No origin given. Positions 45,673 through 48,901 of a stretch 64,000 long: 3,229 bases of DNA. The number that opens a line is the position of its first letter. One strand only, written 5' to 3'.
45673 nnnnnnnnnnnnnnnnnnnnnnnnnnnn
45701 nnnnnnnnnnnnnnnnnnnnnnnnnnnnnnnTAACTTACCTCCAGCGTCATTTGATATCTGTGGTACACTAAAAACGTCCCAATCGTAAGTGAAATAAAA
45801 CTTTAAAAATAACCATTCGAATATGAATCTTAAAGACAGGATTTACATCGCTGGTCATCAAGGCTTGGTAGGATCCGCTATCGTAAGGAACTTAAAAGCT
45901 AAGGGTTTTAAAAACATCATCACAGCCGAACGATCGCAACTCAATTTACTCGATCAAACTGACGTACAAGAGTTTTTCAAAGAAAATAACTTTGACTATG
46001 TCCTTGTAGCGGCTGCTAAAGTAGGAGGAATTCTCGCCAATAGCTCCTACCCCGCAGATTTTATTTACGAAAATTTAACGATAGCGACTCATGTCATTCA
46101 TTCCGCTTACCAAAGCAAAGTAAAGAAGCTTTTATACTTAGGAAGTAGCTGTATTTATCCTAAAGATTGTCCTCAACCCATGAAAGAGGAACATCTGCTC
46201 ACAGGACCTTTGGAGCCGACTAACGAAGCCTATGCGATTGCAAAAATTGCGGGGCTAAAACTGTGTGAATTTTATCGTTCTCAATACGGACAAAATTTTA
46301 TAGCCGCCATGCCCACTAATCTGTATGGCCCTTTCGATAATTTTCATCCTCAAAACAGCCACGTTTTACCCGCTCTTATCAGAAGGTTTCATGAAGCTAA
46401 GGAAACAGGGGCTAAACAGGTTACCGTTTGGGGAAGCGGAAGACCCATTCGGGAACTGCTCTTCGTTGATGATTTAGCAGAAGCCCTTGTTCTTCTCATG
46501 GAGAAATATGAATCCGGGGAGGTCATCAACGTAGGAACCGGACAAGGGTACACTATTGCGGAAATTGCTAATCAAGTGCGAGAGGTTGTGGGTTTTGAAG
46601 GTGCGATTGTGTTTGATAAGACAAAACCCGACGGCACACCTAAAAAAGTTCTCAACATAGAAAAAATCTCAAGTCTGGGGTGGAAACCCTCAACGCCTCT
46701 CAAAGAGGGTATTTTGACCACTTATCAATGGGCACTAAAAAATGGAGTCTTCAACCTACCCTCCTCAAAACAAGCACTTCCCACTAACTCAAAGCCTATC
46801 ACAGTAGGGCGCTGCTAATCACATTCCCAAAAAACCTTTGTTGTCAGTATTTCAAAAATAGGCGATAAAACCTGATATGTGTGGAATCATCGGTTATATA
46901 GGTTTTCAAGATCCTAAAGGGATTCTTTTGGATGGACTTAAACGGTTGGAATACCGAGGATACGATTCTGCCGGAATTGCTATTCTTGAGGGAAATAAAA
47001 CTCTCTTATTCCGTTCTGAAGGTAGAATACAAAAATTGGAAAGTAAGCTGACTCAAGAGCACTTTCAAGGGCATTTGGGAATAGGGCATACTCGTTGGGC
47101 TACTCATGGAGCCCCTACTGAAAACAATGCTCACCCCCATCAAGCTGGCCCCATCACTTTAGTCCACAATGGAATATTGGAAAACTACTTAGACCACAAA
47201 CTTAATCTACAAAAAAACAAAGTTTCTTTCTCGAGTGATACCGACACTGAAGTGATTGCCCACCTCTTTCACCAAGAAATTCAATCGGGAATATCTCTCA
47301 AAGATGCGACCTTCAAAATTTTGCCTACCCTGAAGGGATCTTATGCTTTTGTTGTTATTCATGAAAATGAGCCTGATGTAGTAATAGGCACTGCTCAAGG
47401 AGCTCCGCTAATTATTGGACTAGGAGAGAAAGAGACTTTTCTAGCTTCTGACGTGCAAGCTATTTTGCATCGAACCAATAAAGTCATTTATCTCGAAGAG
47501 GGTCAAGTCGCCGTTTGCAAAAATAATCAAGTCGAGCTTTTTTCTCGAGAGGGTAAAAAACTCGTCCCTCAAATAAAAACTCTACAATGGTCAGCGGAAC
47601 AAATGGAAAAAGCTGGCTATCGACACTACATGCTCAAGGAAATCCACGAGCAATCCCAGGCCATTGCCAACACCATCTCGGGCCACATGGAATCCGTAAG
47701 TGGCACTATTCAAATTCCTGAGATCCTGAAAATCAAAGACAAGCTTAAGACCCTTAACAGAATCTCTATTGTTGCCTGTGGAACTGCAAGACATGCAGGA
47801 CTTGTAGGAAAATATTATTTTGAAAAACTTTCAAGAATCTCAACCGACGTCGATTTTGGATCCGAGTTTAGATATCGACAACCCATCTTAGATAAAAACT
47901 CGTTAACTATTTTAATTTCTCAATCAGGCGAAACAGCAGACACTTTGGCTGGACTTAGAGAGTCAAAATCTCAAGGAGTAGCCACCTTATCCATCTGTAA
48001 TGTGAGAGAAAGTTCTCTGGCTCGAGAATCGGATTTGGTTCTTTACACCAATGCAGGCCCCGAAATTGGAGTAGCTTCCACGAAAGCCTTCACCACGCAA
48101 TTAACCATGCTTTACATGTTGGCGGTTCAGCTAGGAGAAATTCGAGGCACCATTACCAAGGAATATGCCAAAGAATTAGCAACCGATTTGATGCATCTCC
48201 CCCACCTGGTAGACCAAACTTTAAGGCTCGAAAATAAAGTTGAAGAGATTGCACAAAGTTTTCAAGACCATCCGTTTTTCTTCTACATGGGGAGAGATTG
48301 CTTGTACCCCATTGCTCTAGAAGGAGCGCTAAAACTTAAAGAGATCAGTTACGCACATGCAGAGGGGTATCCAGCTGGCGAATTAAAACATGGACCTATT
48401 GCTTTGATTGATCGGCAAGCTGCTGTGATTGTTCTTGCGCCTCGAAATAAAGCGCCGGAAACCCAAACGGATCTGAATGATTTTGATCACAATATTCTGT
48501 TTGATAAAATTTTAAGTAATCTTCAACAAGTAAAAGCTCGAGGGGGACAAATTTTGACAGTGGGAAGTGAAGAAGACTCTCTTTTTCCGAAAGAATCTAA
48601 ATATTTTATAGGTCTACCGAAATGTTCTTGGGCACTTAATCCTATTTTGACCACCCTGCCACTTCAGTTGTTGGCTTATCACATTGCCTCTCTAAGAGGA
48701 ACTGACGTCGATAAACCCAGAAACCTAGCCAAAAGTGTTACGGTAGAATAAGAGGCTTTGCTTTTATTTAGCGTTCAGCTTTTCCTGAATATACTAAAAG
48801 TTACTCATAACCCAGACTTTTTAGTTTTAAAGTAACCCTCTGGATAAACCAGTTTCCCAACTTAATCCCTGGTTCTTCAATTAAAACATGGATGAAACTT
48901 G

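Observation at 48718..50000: Duplicated glmS 3-prime terminus flanking a single acyltransferase-3 gene: an attTn7-like site-specific insertion scar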

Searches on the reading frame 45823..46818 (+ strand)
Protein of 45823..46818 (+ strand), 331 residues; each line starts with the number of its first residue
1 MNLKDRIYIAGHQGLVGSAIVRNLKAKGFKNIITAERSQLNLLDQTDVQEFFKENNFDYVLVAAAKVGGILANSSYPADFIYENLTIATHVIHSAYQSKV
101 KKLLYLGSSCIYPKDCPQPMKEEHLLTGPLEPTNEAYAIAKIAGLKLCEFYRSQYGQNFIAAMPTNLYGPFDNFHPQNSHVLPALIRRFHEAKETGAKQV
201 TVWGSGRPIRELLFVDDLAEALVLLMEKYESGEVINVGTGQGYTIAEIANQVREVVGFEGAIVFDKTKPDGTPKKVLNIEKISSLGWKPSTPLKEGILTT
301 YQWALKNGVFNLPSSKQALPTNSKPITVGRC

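Call 6: search_protein_families(library=pfam, proteins=[window:45823-46818:+])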
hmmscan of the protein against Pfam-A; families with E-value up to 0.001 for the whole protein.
window:45823-46818:+ (331 aa): 4 families
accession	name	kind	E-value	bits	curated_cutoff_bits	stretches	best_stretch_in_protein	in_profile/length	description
PF01370.27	Epimerase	-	2e-65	221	20.9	1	7-238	1-240/240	NAD dependent epimerase/dehydratase family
PF16363.11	GDP_Man_Dehyd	-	1.5e-18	67.8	27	1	38-297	57-329/332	GDP-mannose 4,6 dehydratase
PF04321.23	RmlD_sub_bind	-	1.9e-07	30.9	27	1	6-119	2-112/287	RmlD substrate binding domain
PF02719.21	Polysacc_synt_2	-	9.8e-05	22.1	20.2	0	43-106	64-126/293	Polysaccharide biosynthesis protein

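Call 20: find_encoding_contigs(protein=window:45823-46818:+, flank=4000, max_places=10)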
Protein window:45823-46818:+ (331 aa): 5 contigs read that carry it; 3 places shown.
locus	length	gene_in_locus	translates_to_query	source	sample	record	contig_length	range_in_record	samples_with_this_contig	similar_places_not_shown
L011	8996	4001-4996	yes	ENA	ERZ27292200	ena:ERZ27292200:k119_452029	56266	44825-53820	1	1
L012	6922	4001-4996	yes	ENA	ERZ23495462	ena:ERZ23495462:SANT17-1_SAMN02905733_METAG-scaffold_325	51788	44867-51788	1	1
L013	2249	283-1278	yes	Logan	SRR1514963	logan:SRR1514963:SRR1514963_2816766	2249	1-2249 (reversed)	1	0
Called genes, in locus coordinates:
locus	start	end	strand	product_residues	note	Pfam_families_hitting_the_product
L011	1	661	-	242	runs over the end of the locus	PF00535:Glycos_transf_2, PF13641:Glyco_tranf_2_3 (weak)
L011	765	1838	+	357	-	PF00288:GHMP_kinases_N, PF08544:GHMP_kinases_C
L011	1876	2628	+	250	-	PF00106:adh_short, PF13561:adh_short_C2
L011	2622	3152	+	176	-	PF00702:Hydrolase, PF13419:HAD_2 (weak), PF13242:Hydrolase_like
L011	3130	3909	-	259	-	-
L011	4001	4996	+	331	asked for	PF01370:Epimerase, PF04321:RmlD_sub_bind (weak), PF16363:GDP_Man_Dehyd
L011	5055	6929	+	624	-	PF13522:GATase_6, PF13537:GATase_7, PF01380:SIS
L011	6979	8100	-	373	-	PF01757:Acyl_transf_3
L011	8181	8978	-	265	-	PF00005:ABC_tran, PF13304:AAA_21 (faint)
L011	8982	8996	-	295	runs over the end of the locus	PF01061:ABC2_membrane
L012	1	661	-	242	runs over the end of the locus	PF00535:Glycos_transf_2, PF13641:Glyco_tranf_2_3 (weak)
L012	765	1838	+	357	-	PF00288:GHMP_kinases_N, PF08544:GHMP_kinases_C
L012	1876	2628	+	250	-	PF00106:adh_short, PF13561:adh_short_C2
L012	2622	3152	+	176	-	PF00702:Hydrolase, PF13419:HAD_2 (weak), PF13242:Hydrolase_like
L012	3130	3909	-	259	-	-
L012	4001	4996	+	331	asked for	PF01370:Epimerase, PF04321:RmlD_sub_bind (weak), PF16363:GDP_Man_Dehyd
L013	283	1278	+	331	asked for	PF01370:Epimerase, PF04321:RmlD_sub_bind (weak), PF16363:GDP_Man_Dehyd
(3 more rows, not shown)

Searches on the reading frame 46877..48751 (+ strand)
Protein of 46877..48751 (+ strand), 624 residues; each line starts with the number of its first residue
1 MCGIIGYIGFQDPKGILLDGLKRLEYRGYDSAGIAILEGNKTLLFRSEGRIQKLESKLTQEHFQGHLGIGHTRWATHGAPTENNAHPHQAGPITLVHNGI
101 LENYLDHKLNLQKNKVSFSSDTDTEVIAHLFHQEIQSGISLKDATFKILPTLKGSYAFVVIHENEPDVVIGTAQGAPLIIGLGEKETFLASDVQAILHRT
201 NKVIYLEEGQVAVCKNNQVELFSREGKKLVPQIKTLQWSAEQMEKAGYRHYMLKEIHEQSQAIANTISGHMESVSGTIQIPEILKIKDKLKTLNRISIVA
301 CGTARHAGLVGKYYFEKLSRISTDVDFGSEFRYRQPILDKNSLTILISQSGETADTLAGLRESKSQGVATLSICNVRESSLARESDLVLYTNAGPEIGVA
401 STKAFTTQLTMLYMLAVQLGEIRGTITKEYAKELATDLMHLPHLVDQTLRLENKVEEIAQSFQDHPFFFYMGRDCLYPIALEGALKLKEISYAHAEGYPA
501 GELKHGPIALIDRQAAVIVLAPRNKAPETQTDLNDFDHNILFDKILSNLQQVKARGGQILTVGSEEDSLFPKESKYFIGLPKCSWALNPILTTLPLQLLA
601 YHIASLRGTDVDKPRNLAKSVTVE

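Call 6: search_protein_families(library=pfam, proteins=[window:46877-48751:+])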
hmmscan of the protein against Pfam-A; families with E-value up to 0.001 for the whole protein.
window:46877-48751:+ (624 aa): 3 families
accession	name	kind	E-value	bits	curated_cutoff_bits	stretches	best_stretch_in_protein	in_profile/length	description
PF01380.27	SIS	-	4.1e-51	172.6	25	2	293-417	5-130/131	SIS domain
PF13522.11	GATase_6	-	9.1e-16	58.5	27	1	63-190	8-128/130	Glutamine amidotransferase domain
PF13537.11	GATase_7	-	5.4e-13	49.5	25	1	87-197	15-122/123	Glutamine amidotransferase domain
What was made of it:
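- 46877..48751 (+): glmS (glutamine-fructose-6-phosphate aminotransferase), full length at 624 aa. Its last 35 nt are repeat copy 1. Pfam SIS, GATase_6 and GATase_7 in call 6.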

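Call 8: find_related_loci(query=window:46877-48751:+, collection=genome_contigs, flank=8000)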
Query window:46877-48751:+ (624 aa) in genome_contigs; peptide patterns used: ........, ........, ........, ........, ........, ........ (x = any residue, [..] = any of these).
143 stretches matched a pattern; 2 encode a relative of the query (tblastn E <= 1e-3); 2 distinct loci.
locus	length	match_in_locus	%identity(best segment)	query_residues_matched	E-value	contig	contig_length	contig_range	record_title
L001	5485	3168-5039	83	1-624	0e+0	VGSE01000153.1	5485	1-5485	MAG: Deltaproteobacteria bacterium isolate K_Offshore_120m_m2_196 K_Offshore_120m_m2_196_Ga0194131_10024317, whole genom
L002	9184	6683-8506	44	1-624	7e-165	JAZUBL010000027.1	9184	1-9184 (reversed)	MAG: Acutalibacteraceae bacterium isolate T1900045317_YK20190006.MAGScoT_cleanbin_000029 SGB_6315_k141_2007013, whole ge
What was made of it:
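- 46877..48751 (+): 83% aa identity to the 624-aa glmS of L001 (call 8).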

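Call 19: find_encoding_contigs(protein=window:46877-48751:+, flank=4000, max_places=10)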
Protein window:46877-48751:+ (624 aa): no gene with exactly this product is on record in the collection.
